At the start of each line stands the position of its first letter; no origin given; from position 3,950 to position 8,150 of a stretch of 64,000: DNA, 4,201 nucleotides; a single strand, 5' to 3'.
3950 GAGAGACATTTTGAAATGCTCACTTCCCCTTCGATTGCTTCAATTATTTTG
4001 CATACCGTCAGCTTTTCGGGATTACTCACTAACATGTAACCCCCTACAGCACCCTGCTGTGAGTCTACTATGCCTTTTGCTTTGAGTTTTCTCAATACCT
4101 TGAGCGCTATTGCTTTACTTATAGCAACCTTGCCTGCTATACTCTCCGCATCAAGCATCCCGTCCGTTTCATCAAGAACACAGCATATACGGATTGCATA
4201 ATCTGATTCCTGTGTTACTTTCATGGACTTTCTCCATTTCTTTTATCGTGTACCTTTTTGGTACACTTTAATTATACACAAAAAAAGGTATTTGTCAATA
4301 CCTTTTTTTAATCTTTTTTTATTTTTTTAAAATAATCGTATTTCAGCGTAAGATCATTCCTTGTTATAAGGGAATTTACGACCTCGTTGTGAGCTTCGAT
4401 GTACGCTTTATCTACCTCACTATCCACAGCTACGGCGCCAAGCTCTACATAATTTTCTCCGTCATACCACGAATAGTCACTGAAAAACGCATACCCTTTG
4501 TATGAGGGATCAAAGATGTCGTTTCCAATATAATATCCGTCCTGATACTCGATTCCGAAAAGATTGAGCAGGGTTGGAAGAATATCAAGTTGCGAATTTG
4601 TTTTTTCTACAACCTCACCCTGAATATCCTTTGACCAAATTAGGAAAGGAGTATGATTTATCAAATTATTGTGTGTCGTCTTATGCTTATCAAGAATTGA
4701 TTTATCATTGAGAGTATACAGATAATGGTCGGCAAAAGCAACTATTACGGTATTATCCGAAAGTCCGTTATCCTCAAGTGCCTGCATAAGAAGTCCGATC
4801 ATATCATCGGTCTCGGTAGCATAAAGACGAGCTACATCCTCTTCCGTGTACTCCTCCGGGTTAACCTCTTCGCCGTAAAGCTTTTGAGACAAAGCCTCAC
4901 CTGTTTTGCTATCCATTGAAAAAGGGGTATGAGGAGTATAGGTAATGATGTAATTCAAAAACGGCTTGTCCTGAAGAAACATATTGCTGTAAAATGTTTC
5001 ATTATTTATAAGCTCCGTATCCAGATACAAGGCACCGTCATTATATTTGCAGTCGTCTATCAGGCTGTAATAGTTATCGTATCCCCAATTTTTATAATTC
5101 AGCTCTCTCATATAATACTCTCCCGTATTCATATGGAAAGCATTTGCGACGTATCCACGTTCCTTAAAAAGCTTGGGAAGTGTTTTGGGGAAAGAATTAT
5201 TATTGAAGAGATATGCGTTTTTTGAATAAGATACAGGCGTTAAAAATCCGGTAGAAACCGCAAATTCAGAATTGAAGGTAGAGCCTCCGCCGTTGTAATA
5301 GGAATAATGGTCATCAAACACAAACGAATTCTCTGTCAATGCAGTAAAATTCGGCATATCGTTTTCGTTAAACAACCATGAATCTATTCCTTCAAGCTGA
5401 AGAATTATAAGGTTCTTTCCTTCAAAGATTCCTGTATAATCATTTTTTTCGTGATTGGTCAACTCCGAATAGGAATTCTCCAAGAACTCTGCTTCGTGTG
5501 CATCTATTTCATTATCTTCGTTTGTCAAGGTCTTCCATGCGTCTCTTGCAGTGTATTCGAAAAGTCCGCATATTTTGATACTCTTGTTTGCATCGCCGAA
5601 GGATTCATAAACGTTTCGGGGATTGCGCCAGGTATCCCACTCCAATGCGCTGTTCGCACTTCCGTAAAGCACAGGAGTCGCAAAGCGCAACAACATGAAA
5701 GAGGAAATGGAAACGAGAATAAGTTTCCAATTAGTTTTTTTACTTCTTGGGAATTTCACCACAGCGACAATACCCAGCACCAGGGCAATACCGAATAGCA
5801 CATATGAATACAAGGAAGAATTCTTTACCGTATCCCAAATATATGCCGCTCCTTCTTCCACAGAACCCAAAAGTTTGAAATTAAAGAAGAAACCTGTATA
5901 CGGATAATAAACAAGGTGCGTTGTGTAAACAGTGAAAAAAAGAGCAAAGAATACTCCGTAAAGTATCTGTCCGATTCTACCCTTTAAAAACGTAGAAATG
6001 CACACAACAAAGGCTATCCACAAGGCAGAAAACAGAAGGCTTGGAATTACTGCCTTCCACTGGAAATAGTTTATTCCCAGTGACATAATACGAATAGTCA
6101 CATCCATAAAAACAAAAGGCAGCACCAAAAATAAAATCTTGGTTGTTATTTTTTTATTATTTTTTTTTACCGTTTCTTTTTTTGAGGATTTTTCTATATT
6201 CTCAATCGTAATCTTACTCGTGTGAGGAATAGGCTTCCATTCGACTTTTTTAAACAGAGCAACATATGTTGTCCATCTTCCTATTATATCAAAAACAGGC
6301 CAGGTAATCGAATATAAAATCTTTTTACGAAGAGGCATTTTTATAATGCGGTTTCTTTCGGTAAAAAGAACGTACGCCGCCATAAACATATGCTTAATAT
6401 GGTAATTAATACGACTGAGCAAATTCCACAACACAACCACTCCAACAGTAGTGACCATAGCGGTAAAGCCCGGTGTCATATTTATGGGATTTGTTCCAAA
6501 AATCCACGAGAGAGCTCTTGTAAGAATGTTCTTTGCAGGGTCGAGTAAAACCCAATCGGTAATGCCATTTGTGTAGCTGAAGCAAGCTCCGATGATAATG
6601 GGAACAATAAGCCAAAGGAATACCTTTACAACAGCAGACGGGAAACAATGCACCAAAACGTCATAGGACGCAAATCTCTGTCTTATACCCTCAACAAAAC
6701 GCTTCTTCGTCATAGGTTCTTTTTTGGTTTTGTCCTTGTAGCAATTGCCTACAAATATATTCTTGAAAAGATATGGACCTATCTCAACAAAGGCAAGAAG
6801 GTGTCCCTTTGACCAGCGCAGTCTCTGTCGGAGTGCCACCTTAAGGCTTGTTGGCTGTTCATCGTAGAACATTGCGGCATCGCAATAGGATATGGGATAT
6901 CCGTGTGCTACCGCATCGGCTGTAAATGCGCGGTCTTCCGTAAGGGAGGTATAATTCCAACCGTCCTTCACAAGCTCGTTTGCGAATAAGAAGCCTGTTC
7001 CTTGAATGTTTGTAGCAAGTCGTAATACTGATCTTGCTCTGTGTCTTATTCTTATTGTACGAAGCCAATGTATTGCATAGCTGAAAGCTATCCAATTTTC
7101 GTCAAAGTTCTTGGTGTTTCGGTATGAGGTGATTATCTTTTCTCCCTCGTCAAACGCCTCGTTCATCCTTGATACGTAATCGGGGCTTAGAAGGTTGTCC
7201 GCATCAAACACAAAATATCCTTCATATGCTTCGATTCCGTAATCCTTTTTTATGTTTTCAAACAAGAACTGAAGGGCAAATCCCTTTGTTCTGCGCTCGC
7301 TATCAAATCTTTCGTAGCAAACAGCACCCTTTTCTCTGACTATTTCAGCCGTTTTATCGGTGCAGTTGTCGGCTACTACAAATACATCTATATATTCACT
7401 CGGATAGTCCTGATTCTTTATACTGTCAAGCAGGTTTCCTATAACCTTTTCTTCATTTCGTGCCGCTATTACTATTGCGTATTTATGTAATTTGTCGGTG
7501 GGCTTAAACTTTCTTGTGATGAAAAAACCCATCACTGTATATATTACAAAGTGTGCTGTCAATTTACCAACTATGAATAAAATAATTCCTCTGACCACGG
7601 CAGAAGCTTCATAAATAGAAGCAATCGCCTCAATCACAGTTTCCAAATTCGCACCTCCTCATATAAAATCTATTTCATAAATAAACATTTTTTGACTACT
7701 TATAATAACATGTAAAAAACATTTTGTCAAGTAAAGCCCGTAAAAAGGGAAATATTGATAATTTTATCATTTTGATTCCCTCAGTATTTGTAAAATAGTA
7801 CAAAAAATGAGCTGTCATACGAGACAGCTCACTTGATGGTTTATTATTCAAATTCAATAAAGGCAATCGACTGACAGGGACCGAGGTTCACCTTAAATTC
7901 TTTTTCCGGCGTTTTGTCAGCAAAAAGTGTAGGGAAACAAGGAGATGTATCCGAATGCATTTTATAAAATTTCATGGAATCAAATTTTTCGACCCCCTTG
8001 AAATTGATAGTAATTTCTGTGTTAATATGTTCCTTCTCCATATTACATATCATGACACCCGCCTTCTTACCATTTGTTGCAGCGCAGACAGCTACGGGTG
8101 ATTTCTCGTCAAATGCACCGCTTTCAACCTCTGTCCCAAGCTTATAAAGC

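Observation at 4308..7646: Single 1112-aa polypeptide fusing a processive GT2 synthase (QxxRW) to an LtaS-like phosphotransferase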

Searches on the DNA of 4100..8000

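Call 82: search_rna_families(source=window, start=4100, end=8000, threshold=evalue, max_evalue=1)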
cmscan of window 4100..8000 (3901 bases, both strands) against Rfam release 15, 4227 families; matches with E-value up to 1: 1.
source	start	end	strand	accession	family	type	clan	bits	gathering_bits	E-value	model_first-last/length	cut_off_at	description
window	7750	7840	+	RF02076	STnc100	Gene; sRNA;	-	20.1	47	0.24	1-206/206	no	Gammaproteobacterial sRNA STnc100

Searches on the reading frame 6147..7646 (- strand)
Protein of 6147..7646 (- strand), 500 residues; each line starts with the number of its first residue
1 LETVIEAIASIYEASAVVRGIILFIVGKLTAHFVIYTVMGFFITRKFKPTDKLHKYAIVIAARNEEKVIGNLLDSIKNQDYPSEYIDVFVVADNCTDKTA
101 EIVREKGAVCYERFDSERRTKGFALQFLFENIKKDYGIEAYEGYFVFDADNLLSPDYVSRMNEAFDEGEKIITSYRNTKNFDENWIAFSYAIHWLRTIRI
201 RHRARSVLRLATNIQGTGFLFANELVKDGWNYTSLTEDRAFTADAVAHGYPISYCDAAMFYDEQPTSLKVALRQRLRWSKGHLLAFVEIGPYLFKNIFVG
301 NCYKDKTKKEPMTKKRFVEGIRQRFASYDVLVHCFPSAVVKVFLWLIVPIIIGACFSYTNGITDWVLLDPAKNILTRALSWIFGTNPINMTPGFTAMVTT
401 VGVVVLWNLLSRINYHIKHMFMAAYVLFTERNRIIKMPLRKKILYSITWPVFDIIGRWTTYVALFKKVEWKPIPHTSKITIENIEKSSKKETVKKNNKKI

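Call 17: find_homologous_proteins(query=window:6147-7646:-)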
Query window:6147-7646:- (500 aa): 7966 proteins with E <= 0.001 among 8000 candidates; the best 120 are listed.
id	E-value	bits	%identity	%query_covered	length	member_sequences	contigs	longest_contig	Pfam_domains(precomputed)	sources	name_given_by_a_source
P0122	1.4e-295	999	86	100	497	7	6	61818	PF13632.13,PF13641.13,PF00535.33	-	-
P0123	6.4e-237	805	70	98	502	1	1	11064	PF13632.13,PF13641.13,PF00535.33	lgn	-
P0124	3.1e-233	793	69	99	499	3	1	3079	PF13632.13,PF13641.13,PF00535.33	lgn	-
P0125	1.1e-232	791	70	98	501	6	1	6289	PF13632.13,PF13641.13,PF00535.33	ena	-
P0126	4.7e-232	789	70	97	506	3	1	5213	PF13632.13,PF13641.13,PF00535.33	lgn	-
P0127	5.7e-232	789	69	98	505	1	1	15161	PF13632.13,PF13641.13,PF00535.33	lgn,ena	-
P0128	5.8e-232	789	68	100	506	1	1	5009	PF13632.13,PF13641.13,PF00535.33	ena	-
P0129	2.0e-231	787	68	99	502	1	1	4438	PF13632.13,PF13641.13,PF00535.33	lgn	-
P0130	2.6e-231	787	69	99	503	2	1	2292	PF13632.13,PF13641.13,PF00535.33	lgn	-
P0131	5.0e-230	782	70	98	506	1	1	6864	PF13632.13,PF13641.13,PF00535.33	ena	-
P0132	6.3e-230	782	68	98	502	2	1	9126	PF13632.13,PF13641.13,PF00535.33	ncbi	-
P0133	9.6e-230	781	69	99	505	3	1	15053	PF13632.13,PF13641.13,PF00535.33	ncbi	-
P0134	5.8e-229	779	68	98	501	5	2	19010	PF13632.13,PF13641.13,PF00535.33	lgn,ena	-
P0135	5.2e-228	776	68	98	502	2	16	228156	PF13632.13,PF13641.13,PF00535.33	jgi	-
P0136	6.1e-228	775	69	99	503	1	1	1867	PF13632.13,PF13641.13,PF00535.33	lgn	-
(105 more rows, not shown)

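Call 32: search_solved_structures(query=A2, max_evalue=0.01, show_alignments=2)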
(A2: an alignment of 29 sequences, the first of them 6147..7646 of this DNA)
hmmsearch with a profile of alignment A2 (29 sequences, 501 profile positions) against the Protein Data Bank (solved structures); distinct sequences matched with E-value up to 0.01: 6.
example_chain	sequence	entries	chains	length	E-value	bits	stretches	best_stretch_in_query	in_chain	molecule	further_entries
5tze_C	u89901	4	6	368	3.4e-06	29.5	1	62-111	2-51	Glycosyl transferase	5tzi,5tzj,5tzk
5tz8_A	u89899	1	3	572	6.6e-06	28.5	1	62-111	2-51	Glycosyl transferase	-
6p61_A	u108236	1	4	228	2.5e-05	26.6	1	58-168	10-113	Glycosyltransferase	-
8smm_A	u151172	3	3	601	8.9e-05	24.8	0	238-290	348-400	Hyaluronan synthase 1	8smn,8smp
6yv7_A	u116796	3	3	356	0.00043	22.6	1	63-112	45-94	Glycosyl transferase, family 2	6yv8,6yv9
6yv7_B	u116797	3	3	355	0.00043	22.6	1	63-112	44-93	Glycosyl transferase, family 2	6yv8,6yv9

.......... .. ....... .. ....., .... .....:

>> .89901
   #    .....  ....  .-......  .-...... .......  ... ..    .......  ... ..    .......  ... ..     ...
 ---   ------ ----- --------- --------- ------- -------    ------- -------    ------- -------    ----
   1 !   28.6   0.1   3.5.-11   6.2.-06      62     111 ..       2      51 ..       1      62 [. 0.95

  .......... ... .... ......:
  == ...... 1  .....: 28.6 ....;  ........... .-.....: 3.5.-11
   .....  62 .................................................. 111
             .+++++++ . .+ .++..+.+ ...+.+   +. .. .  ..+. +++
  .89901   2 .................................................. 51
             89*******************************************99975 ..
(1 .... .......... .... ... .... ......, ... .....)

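Call 60: search_protein_families(library=ncbifam, proteins=[P0122], max_evalue=0.00001)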
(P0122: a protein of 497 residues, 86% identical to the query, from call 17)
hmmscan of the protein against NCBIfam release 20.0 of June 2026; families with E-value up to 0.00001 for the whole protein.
P0122 (497 aa): 8 families
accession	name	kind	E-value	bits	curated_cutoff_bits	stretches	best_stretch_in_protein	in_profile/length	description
NF041865.1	EpsU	equivalog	4.2e-30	105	700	1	38-283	20-266/394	exopolysaccharide biosynthesis GT2 family glycosyltransferase EpsU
TIGR03937.1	PgaC_IcaA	equivalog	7.2e-11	41.7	422.3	1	44-282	35-270/407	poly-beta-1,6-N-acetyl-D-glucosamine synthase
NF053846.1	glyco_with_XrtP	equivalog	3.7e-09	35.8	520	0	18-107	5-91/440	XrtP-associated glycosyltransferase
TIGR04182.1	glyco_TIGR04182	equivalog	4.5e-09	36.1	325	1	57-169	3-101/293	S-layer glycoprotein N-glycosyltransferase AglJ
TIGR03111.1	glyc2_xrt_Gpos1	hypoth_equivalog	4.7e-09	35.5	363.95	1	25-283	22-287/439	TIGR03111 family XrtG-associated glycosyltransferase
TIGR03469.1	HpnB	hypoth_equivalog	2.1e-08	33.6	379.25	1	50-106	40-95/386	hopene-associated glycosyltransferase HpnB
TIGR03030.1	CelA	equivalog_domain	5.6e-06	24.7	699.1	0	229-287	324-382/714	UDP-forming cellulose synthase catalytic subunit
TIGR04242.1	nodulat_NodC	equivalog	6.9e-06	25.3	550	0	43-114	37-108/395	chitooligosaccharide synthase NodC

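Call 78: predict_structure(alignment_id=A2)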
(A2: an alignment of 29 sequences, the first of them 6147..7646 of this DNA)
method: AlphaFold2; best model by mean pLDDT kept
length: 500 residues; sequences in the alignment: 29
mean_pLDDT: 63.5   pTM: 0.59
mean pLDDT of the five models: 63.5, 62.7, 61.8, 57.6, 57.6
residues with pLDDT >= 90: 46; 70-90: 177; 50-70: 142; < 50: 135
segments of 3 or more residues with pLDDT < 50: 45-54, 79-81, 147-179, 211-263, 469-500
pLDDT, mean of each block of 10 residues (from residue 1): 88 89 78 69 45 52 59 54 63 66 80 63 60 64 48 33 29 40 69 68 58 34 37 33 35 32 57 71 70 77 67 72 70 78 90 94 87 87 89 94 90 82 74 66 77 70 67 29 32 36
secondary structure, 60 per line:
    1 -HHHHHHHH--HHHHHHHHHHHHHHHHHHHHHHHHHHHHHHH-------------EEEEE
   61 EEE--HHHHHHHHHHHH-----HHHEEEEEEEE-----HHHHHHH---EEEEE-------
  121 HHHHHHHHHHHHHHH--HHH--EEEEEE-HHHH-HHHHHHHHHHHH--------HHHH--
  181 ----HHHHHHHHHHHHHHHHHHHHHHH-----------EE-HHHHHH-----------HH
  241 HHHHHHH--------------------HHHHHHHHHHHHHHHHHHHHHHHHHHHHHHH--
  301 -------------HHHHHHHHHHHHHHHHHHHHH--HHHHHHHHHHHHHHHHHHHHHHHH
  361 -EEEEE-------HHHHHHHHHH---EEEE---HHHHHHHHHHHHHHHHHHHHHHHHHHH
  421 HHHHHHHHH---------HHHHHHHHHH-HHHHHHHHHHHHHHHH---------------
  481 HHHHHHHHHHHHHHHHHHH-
elements in order: H2-9 H12-42 E56-63 H66-77 E86-93 H99-105 E109-113 H121-135 E143-148 H150-153 H155-166 H175-178 H185-207 H222-227 H239-247 H268-298 H314-334 H337-360 E362-366 H374-383 E387-390 H394-429 H439-448 H450-465 H481-499

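Call 80: fold_search(model_id=the predicted structure, library=pdb)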
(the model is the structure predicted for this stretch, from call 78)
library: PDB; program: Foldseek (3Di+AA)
matches with E <= 10: 1313; with E <= 0.001: 19
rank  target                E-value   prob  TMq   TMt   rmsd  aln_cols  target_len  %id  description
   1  4p00_A                7.8e-06  1.00  0.23  0.17  22.6       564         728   14  Bacterial Cellulose Synthase in complex with cyclic-di-GMP and UDP (released 2014-04-09)
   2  7sp7_A                1.6e-05  1.00  0.29  0.29  20.1       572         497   12  Chlorella virus hyaluronan synthase inhibited by UDP (released 2022-04-06)
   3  9yq2_A                2.0e-05  1.00  0.28  0.28  18.9       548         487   14  Chlorella virus hyaluronan synthase bound to DDM (released 2025-12-10)
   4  5ej1_A                2.5e-05  1.00  0.27  0.21  14.9       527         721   15  Pre-translocation state of bacterial cellulose synthase (released 2016-03-30)
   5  8smm_A                2.7e-05  1.00  0.30  0.30  15.6       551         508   12  Xenopus laevis hyaluronan synthase 1 (released 2024-05-01)
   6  6yv7_B                3.3e-05  1.00  0.25  0.32  14.2       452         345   14  Mannosyltransferase PcManGT from Pyrobaculum calidifontis (released 2020-07-22)
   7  7sp6_A                3.3e-05  1.00  0.28  0.28  20.0       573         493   14  Chlorella virus hyaluronan synthase (released 2022-04-06)
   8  9b8v_E                3.8e-05  1.00  0.27  0.19  20.6       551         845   14  AlphaFold2 informed cryo-EM model of the E. coli cellulose synthase BcsAG3B6 complex (released 2025-02-19)
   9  7sp8_A                3.8e-05  1.00  0.27  0.27  20.4       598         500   13  Chlorella virus Hyaluronan Synthase bound to UDP-GlcNAc (released 2022-04-06)
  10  8sne_A                6.1e-05  1.00  0.30  0.31  17.4       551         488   14  Chlorella virus Hyaluronan Synthase bound to GlcA extended GlcNAc primer and UDP (released 2024-05-01)
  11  9fmv_A                6.1e-05  1.00  0.27  0.20  15.0       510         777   13  Cryo-EM structure of the c-di-GMP-free synthase:pEtN transferase complex (BcsA-Bct-G3) from the E. coli cellulose secr (released 2024-10-16)
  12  8smp_A                6.4e-05  1.00  0.28  0.27  21.3       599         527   11  Xenopus laevis hyaluronan synthase 1, UDP-bound, gating loop inserted state (released 2024-05-01)
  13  4hg6_A                8.4e-05  1.00  0.27  0.20  15.7       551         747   16  Structure of a cellulose synthase - cellulose translocation intermediate (released 2012-12-19)
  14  8smn_A                1.2e-04  1.00  0.31  0.30  19.3       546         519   12  Xenopus laevis hyaluronan synthase 1, nascent HA polymer bound state (released 2024-05-01)
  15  9fp0_A                1.3e-04  1.00  0.23  0.17  19.4       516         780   13  Cryo-EM structure of the 'crown'less Bcs macrocomplex for E. coli cellulose secretion in non-saturating c-di-GMP (loca (released 2024-10-16)
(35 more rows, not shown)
